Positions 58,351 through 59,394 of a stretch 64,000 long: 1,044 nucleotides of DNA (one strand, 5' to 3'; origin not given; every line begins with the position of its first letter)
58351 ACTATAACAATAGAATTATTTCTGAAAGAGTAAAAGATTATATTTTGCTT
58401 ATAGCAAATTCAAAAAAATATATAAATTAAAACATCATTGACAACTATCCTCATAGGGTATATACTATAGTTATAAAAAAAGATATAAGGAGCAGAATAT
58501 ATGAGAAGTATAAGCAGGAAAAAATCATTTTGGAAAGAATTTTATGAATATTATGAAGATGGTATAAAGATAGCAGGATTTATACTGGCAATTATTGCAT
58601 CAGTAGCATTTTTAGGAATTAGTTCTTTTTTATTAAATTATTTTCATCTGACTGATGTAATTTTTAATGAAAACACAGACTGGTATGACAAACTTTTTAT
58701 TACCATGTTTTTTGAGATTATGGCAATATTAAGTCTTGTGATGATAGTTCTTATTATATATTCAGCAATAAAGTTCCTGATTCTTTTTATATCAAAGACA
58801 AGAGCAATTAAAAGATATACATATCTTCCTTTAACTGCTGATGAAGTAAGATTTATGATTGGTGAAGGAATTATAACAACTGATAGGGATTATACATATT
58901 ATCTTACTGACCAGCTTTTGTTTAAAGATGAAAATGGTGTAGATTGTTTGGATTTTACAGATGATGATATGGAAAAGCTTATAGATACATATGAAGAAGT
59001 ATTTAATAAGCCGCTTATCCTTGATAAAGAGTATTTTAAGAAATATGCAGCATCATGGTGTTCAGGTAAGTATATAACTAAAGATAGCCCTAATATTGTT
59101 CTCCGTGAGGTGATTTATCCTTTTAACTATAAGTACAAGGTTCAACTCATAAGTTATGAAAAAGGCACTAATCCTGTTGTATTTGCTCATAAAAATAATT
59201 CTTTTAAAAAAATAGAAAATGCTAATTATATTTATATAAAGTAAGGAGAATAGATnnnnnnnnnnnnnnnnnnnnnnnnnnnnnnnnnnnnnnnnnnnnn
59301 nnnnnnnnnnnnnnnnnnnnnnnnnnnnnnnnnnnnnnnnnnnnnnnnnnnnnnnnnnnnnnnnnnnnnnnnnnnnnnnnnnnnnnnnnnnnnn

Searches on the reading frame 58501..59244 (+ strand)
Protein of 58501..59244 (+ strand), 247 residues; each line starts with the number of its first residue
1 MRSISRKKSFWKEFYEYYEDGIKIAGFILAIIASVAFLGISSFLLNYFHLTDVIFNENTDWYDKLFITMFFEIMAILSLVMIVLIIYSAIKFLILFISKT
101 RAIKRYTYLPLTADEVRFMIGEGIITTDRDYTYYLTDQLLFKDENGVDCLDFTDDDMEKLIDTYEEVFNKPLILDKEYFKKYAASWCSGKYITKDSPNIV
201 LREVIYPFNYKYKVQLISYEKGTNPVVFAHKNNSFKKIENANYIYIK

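Call 18: search_protein_families(library=pfam, proteins=[window:58501-59244:+], max_evalue=0.01)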
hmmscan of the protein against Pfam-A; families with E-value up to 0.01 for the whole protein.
window:58501-59244:+ (247 aa): 0 families

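Call 56: find_homologous_proteins(query=window:58501-59241:+, max_evalue=0.00001)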
Query window:58501-59241:+ (247 aa): 12 proteins with E <= 0.00001 among 367 candidates.
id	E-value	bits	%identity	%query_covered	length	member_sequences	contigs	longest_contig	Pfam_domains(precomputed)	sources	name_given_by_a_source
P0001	2.5e-155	533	98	100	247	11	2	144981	-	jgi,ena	jgi:hypothetical protein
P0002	2.5e-143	494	93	100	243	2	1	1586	-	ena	-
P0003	3.8e-75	271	56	100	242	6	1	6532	-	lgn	-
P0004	5.3e-66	241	54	100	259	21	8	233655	-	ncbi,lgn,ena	-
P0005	2.8e-61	225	52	100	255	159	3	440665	-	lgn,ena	-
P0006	3.5e-46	176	51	73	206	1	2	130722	-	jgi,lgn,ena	jgi:hypothetical protein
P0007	2.3e-34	137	37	100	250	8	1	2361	-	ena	-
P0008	3.6e-33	133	43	64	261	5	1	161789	-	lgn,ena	-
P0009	5.9e-33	133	39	100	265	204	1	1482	-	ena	-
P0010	2.3e-32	131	38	100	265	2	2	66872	-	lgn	-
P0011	5.6e-31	126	38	100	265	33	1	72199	-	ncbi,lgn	-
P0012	3.3e-19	88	42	58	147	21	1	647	-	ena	-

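Call 57: find_encoding_contigs(protein=P0004, flank=10000, max_places=3)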
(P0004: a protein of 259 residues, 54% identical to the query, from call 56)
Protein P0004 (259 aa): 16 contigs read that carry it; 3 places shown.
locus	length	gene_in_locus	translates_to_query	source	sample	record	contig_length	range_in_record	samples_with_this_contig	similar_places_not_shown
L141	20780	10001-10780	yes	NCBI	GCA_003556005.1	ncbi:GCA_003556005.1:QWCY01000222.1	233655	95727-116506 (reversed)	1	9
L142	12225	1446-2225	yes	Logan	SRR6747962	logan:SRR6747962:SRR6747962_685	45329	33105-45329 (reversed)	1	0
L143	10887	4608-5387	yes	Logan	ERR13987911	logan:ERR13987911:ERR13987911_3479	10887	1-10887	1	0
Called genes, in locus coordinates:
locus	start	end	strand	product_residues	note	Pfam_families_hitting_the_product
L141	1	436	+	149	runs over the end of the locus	-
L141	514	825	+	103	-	-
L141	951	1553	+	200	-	PF00574:CLP_protease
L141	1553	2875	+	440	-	PF02534:T4SS-DNA_transf, PF10412:TrwB_AAD_bind, PF12696:TraG-D_C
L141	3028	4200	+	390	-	-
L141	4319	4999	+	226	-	-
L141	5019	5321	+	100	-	-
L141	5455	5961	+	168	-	-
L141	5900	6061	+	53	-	-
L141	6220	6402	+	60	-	-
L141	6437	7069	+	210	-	PF16475:DUF5052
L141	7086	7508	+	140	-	-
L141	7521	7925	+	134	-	-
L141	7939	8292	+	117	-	-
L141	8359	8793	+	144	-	-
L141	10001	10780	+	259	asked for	-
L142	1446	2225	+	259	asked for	-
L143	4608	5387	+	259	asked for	-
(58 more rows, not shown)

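Call 58: find_encoding_contigs(protein=P0005, flank=10000, max_places=3)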
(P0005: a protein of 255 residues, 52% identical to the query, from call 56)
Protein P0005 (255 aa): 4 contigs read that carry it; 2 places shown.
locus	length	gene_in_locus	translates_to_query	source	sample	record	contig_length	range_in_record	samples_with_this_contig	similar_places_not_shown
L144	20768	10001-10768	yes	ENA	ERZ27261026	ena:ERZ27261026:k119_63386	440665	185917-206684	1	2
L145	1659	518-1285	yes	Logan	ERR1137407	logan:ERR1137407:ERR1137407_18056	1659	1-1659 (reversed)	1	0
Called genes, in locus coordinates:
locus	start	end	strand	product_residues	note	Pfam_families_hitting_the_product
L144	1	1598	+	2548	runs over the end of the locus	PF18998:Flg_new_2 (faint), PF09479:Flg_new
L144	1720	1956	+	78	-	PF12844:HTH_19 (faint)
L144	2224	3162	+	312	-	PF06067:DUF932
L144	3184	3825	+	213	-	PF01464:SLT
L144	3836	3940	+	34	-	-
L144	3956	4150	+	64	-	-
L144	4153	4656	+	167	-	-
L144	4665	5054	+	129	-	-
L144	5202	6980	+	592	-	PF01381:HTH_3, PF05970:PIF1, PF13245:AAA_19, PF13604:AAA_30, PF07728:AAA_5 (faint), PF13401:AAA_22 (faint)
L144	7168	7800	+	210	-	PF16475:DUF5052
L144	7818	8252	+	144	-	-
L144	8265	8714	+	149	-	-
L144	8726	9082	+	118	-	-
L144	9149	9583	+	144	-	-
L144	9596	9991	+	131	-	-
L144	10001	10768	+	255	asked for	-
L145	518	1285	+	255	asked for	-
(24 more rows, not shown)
